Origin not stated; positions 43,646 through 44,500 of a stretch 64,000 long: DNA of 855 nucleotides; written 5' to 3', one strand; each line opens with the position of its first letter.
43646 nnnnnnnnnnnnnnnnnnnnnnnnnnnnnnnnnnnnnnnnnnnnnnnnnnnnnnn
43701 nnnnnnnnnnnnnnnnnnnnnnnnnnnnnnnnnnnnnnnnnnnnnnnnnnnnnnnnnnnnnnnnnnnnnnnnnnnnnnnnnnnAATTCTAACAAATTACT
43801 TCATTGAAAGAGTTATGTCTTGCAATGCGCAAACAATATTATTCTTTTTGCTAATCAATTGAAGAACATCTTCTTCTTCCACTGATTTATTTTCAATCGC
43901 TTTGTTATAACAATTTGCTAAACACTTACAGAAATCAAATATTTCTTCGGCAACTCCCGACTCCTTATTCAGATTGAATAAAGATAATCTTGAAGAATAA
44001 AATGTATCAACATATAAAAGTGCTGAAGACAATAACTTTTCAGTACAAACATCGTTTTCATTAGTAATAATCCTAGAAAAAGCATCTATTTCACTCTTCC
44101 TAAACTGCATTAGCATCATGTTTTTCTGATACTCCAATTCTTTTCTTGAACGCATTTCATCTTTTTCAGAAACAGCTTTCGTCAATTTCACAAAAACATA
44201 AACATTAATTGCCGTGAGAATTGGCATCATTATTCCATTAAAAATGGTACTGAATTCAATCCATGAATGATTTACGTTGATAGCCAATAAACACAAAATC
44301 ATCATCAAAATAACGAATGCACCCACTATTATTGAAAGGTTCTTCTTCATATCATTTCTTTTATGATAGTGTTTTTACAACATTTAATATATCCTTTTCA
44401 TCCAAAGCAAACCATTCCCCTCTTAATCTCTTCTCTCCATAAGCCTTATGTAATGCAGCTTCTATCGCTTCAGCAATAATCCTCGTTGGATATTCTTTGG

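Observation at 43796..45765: Low-GC two-gene islet: unknown domain fused to T5orf172/GIY-YIG plus a 2-TM protein, a candidate undescribed defence system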

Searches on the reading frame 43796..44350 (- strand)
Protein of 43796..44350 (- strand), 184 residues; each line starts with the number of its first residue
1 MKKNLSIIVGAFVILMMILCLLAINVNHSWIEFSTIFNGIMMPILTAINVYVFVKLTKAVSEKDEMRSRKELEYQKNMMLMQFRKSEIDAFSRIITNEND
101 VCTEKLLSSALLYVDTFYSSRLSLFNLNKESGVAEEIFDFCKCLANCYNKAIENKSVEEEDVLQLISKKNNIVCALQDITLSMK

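Call 3: search_protein_families(library=pfam, proteins=[window:43796-44350:-], max_evalue=0.01)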
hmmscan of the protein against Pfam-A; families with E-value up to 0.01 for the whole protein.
window:43796-44350:- (184 aa): 0 families

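Call 4: search_protein_families(library=padloc, proteins=[window:43796-44350:-], max_evalue=0.1)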
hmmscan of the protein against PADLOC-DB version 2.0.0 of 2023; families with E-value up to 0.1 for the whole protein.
window:43796-44350:- (184 aa): 0 families

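Call 5: search_protein_families(library=ncbifam, proteins=[window:43796-44350:-], max_evalue=1)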
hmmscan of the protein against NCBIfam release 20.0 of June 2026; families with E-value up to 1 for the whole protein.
window:43796-44350:- (184 aa): 3 families
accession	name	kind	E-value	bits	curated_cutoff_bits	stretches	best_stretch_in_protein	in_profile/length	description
NF010558.0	PRK13953.1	equivalog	0.019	15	197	1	20-70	56-106/128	large conductance mechanosensitive channel protein MscL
NF001842.0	PRK00567.1-3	equivalog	0.062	13.3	146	1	17-84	52-120/147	large-conductance mechanosensitive channel protein MscL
NF010559.0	PRK13954.1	equivalog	0.31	11.5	176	1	24-80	50-108/120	large conductance mechanosensitive channel protein MscL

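Call 6: search_protein_families(library=phrogs, proteins=[window:43796-44350:-], max_evalue=0.1)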
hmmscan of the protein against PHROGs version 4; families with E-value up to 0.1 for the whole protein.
window:43796-44350:- (184 aa): 1 family
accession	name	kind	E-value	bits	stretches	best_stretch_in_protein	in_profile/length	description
phrog_5147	-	unknown function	0.06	13.7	1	25-71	77-120/287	-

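Call 8: find_homologous_proteins(query=window:43796-44350:-)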
Query window:43796-44350:- (184 aa): 11 proteins with E <= 0.001 among 55 candidates.
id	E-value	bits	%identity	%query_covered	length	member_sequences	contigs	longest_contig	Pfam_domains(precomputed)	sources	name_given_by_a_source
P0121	2.1e-103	361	94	100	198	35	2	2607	-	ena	-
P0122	3.2e-100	351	93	90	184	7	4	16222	-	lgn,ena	-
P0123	3.2e-99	347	89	100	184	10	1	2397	-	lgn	-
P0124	2.0e-95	335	87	100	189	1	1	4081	-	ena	-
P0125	2.8e-93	328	85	100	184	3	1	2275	-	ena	-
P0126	4.3e-86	305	79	100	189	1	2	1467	-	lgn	-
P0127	1.7e-85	303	78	100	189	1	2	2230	-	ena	-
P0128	1.0e-84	300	79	100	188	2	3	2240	-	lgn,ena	-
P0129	1.5e-83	296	78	100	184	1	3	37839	-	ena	-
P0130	6.3e-60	220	60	99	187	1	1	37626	-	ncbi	-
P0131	2.2e-58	215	98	58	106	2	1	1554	-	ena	-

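Call 54: search_solved_structures(query=A3, max_evalue=1)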
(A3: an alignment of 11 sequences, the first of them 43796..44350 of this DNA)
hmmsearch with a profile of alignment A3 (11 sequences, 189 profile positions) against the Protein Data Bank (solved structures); distinct sequences matched with E-value up to 1: 0.

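Call 58: predict_structure(alignment_id=A3)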
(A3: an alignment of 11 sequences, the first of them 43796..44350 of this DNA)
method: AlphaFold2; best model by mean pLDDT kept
length: 184 residues; sequences in the alignment: 11
mean_pLDDT: 73.5   pTM: 0.52
mean pLDDT of the five models: 73.5, 69.5, 69.4, 57.8, 54.0
residues with pLDDT >= 90: 2; 70-90: 119; 50-70: 59; < 50: 4
segments of 3 or more residues with pLDDT < 50: none
pLDDT, mean of each block of 10 residues (from residue 1): 61 76 64 65 71 66 68 75 62 57 74 83 83 89 87 79 83 84 61
secondary structure, 60 per line:
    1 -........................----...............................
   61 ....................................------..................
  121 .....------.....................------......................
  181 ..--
elements in order: H2-25 H30-96 H103-125 H132-152 H159-182

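Call 66: find_encoding_contigs(protein=P0129, flank=5000, max_places=3)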
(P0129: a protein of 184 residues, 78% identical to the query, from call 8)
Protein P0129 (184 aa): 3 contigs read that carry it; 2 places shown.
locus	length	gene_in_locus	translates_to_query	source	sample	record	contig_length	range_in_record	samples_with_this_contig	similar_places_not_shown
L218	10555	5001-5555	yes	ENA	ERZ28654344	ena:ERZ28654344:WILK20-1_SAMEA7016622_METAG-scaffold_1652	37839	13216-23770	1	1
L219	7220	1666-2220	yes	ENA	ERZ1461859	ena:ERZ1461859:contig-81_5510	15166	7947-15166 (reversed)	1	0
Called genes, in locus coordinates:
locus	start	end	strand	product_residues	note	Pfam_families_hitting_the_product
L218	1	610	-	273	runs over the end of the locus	PF13568:OMP_b-brl_2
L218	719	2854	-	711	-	PF09371:Tex_N, PF22706:Tex_central_region, PF16921:Tex_YqgF, PF14635:HHH_7, PF12836:HHH_3, PF17674:HHH_9, PF00575:S1, PF23459:S1_RRP5, +1 more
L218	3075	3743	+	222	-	PF00702:Hydrolase, PF13419:HAD_2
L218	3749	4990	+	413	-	PF10544:T5orf172, PF13455:MUG113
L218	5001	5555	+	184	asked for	-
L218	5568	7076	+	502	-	PF03853:YjeF_N, PF01256:Carb_kinase, PF08543:Phos_pyr_kin (weak)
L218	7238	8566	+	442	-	PF01554:MatE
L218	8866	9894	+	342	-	PF00154:RecA_N, PF08423:Rad51, PF06745:ATPase, PF27531:MT3502_N (weak), PF01637:ATPase_2 (faint), PF13479:AAA_24 (faint), PF21096:RecA_C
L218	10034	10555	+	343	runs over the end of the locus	PF21033:RMD1-3 (faint), PF13414:TPR_11 (weak), PF12569:NatA_aux_su (weak), PF13424:TPR_12 (weak), PF13432:TPR_16, PF14559:TPR_19, PF00515:TPR_1 (weak), PF13181:TPR_8 (weak), +11 more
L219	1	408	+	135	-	?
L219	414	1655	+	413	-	PF10544:T5orf172, PF13455:MUG113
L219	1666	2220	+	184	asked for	-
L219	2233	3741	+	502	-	PF03853:YjeF_N, PF01256:Carb_kinase, PF08543:Phos_pyr_kin (weak)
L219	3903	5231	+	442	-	PF01554:MatE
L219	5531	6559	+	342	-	PF00154:RecA_N, PF08423:Rad51, PF06745:ATPase, PF27531:MT3502_N (weak), PF01637:ATPase_2 (faint), PF13479:AAA_24 (faint), PF21096:RecA_C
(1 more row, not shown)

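Call 70: fold_search(model_id=the predicted structure, library=pdb)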
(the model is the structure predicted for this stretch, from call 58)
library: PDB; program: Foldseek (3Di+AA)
matches with E <= 10: 434; with E <= 0.001: 0
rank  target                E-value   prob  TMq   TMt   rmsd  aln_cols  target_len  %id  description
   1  8to0_Aa               1.7e-01  0.47  0.26  0.19  24.7       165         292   17  48-nm repeating structure of doublets from mouse sperm flagella (released 2023-11-01)
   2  8dt0_A                2.7e-01  0.63  0.29  0.36   7.9       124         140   11  Scaffolding protein functional sites using deep learning (released 2022-08-10)
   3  7jrq                  3.6e-01  0.89  0.41  0.54   4.7       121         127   13  Crystallographically Characterized De Novo Designed Mn-Diphenylporphyrin Binding Protein (released 2021-01-13)
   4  3t6g_D                3.6e-01  0.80  0.34  0.45   6.1       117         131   13  Structure of the complex between NSP3 (SHEP1) and p130Cas (released 2011-11-23)
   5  8dt0_B                4.4e-01  0.89  0.41  0.52   5.6       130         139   11  Scaffolding protein functional sites using deep learning (released 2022-08-10)
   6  8c8q_C                5.0e-01  0.97  0.47  0.34   4.7       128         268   10  Cytochrome c oxidase from Schizosaccharomyces pombe (released 2023-03-01)
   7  6s18_B                5.0e-01  0.63  0.33  0.43   6.5       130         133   12  Ligand binding domain of the P. putida receptor PcaY_PP in complex with glycerol (released 2020-10-21)
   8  8tn1_A                5.5e-01  0.89  0.42  0.50   5.0       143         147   15  De novo designed protein binds poly ADP ribose polymerase inhibitors (PARPi) - apo (released 2024-04-24)
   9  3u0c_A                5.5e-01  0.51  0.31  0.36  22.1       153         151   20  Crystal structure of N-terminal region of Type III Secretion First Translocator IpaB (residues 74-224) (released 2012-02-15)
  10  8otz_EW               5.5e-01  0.23  0.23  0.16  24.7       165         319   10  48-nm repeat of the native axonemal doublet microtubule from bovine sperm (released 2023-11-22)
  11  6s33_B                6.2e-01  0.54  0.32  0.41   6.6       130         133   13  Ligand binding domain of the P. putida receptor PcaY_PP in complex with Protocatechuate (released 2020-10-21)
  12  5xzi                  6.9e-01  0.63  0.31  0.50   5.8       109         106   11  Crystal structure of the Zn-directed tetramer of the engineered cyt cb562 variant, AB5 (released 2017-12-20)
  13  8otz_ET               7.3e-01  0.33  0.28  0.20  22.2       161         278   10  48-nm repeat of the native axonemal doublet microtubule from bovine sperm (released 2023-11-22)
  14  8snb_8S               7.3e-01  0.30  0.29  0.19  25.8       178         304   13  atomic model of sea urchin sperm doublet microtubule (48-nm periodicity) (released 2023-06-28)
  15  2jpu_MODEL_1_A        7.7e-01  0.66  0.34  0.45   5.6       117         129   12  solution structure of NESG target SsR10, Orf c02003 protein (released 2007-07-03)
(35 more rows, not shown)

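Call 84: find_related_loci(query=A2, collection=viral_contigs, flank=4000)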
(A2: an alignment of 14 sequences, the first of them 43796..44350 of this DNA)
Query A2 (184 aa) in viral_contigs; peptide patterns used: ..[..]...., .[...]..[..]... (x = any residue, [..] = any of these).
321 stretches matched a pattern, but none encodes a relative of the query by tblastn (E <= 1e-3).

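Call 86: find_homologous_proteins(query=A5, max_evalue=0.001)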
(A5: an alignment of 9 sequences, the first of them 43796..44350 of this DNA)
Query A5 (9 sequences) (184 aa, profile of the alignment): 75 proteins with E <= 0.001 among 2668 candidates.
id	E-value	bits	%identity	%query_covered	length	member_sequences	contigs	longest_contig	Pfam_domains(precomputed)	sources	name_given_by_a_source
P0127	1.3e-94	333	78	100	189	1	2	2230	-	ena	-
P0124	1.2e-93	330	87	100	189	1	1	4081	-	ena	-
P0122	1.4e-93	330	93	90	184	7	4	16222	-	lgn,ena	-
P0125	1.6e-91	323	85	100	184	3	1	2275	-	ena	-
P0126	1.7e-91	323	79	100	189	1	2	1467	-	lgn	-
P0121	1.7e-91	323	94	100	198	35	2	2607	-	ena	-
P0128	3.9e-91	322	79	100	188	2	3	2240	-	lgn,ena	-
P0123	2.8e-90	319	89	100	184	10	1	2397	-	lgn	-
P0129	3.1e-90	319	78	100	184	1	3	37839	-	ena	-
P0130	7.7e-86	305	60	99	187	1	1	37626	-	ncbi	-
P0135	1.8e-84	300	50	96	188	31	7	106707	-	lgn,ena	-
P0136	8.6e-81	288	46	96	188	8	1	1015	-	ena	-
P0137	4.0e-79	283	48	96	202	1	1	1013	-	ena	-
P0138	6.1e-73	263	42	96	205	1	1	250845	-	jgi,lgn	jgi:uncharacterized membrane protein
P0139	9.8e-60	220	41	91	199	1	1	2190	-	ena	-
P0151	1.4e-50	190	41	99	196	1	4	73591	-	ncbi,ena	-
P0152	6.9e-50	187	42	92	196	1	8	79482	-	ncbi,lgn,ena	-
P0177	1.3e-35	141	38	83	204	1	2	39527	-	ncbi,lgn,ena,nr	ncbi:MAG: hypothetical protein IKX24_06825 [Prevotella sp.]|nr:hypothetical protein [Prevotella sp.]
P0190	2.9e-33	133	32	91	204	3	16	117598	-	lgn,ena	-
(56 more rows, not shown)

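Call 87: find_encoding_contigs(protein=P0152, flank=5000, max_places=3)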
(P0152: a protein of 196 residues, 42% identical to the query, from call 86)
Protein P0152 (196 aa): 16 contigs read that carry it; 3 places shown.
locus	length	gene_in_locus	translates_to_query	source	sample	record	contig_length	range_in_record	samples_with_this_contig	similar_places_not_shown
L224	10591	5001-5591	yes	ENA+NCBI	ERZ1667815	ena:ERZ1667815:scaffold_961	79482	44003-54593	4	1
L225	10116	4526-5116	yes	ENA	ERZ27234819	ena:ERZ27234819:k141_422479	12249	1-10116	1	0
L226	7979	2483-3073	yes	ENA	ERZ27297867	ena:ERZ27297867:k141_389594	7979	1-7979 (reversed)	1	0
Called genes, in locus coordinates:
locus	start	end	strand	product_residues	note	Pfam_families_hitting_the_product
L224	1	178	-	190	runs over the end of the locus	PF01300:Sua5_yciO_yrdC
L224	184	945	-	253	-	PF00535:Glycos_transf_2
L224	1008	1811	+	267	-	PF07505:DUF5131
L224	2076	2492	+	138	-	PF00132:Hexapep, PF14602:Hexapep_2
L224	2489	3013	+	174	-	PF13671:AAA_33 (faint)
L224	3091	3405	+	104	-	PF01909:NTP_transf_2, PF18765:Polbeta (weak)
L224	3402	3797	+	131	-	PF05168:HEPN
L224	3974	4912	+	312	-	-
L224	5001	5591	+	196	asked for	-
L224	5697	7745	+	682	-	-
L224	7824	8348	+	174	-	PF00254:FKBP_C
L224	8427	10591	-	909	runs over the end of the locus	PF00133:tRNA-synt_1, PF09334:tRNA-synt_1g (weak), PF13603:tRNA-synt_1_2 (weak), PF08264:Anticodon_1, PF10458:Val_tRNA-synt_C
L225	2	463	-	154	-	?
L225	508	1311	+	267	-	PF07505:DUF5131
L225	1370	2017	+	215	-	PF00132:Hexapep, PF14602:Hexapep_2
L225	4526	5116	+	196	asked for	-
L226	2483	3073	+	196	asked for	-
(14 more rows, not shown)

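Call 88: find_encoding_contigs(protein=P0177, flank=5000, max_places=2)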
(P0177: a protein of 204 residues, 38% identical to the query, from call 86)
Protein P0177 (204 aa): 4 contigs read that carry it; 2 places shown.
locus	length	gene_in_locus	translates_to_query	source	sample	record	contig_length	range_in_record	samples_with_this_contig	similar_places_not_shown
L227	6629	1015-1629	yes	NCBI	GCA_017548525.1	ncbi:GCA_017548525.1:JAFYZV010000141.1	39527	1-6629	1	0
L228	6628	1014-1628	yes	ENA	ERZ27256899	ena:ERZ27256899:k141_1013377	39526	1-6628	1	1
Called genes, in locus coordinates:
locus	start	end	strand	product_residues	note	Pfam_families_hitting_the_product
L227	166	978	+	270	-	PF04383:KilA-N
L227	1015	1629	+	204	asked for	-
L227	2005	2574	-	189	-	-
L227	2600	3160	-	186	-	-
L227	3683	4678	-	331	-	PF04616:Glyco_hydro_43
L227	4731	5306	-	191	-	PF02417:Chromate_transp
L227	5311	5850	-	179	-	PF02417:Chromate_transp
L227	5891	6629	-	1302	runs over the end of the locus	PF18076:FGAR-AT_N, PF18072:FGAR-AT_linker, PF02769:AIRS_C, PF22689:FGAR-AT_PurM_N-like, PF02769:AIRS_C, PF13507:GATase_5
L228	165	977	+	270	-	PF04383:KilA-N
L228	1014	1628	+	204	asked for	-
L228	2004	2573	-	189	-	-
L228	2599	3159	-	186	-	-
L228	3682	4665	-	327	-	PF04616:Glyco_hydro_43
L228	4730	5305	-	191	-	PF02417:Chromate_transp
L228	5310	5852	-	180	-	PF02417:Chromate_transp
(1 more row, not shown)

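Call 89: find_encoding_contigs(protein=P0190, flank=5000, max_places=3)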
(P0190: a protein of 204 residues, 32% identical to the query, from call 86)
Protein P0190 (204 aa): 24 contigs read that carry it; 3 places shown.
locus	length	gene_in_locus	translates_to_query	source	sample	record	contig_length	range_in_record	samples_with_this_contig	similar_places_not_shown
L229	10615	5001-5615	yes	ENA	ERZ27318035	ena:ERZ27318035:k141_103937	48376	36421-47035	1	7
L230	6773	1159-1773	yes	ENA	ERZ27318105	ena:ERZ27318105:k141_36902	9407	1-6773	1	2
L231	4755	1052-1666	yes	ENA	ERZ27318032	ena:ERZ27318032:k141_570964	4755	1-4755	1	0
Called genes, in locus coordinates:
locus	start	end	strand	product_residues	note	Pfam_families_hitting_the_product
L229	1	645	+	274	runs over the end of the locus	PF02535:Zip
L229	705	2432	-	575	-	PF00501:AMP-binding, PF23562:AMP-binding_C_3 (weak)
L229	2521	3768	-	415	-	PF12704:MacB_PCD, PF02687:FtsX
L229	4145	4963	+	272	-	PF04383:KilA-N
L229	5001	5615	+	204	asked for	-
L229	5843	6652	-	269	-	-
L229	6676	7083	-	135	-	-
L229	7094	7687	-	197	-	-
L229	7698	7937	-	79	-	-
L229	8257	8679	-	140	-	-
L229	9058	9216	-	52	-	-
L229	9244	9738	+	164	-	PF14902:DUF4494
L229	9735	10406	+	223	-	PF01168:Ala_racemase_N, PF02784:Orn_Arg_deC_N (weak)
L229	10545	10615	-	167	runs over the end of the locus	-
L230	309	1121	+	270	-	PF04383:KilA-N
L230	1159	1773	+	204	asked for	-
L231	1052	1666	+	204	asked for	-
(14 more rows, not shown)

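Call 92: find_encoding_contigs(protein=P0151, flank=5000, max_places=4)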
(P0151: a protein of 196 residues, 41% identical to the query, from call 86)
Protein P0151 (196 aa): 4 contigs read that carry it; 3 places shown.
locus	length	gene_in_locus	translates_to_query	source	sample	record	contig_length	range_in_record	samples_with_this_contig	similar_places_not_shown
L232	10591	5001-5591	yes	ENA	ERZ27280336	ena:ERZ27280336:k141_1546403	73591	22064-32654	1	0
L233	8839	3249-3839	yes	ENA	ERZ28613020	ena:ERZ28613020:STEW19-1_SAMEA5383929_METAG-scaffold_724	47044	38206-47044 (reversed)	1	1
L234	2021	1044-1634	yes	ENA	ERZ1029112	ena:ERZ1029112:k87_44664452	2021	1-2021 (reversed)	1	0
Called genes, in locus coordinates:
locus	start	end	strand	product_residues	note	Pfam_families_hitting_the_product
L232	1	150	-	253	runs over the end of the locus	PF00535:Glycos_transf_2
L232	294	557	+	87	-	PF04226:Transgly_assoc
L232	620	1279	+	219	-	PF00132:Hexapep, PF14602:Hexapep_2 (weak)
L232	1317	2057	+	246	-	PF00561:Abhydrolase_1 (faint), PF12697:Abhydrolase_6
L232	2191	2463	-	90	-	PF13560:HTH_31 (faint), PF12844:HTH_19 (weak), PF01381:HTH_3, PF13443:HTH_26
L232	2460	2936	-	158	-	-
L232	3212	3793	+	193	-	PF13749:HATPase_c_4, PF08220:HTH_DeoR (weak), PF08279:HTH_11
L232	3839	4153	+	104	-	PF01909:NTP_transf_2, PF18765:Polbeta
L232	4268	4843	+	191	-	-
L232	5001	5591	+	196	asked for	-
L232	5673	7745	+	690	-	-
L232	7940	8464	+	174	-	PF00254:FKBP_C (weak)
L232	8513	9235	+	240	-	-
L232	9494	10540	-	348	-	PF19580:Exo_endo_phos_3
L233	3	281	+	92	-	?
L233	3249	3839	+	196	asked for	-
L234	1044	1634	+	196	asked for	-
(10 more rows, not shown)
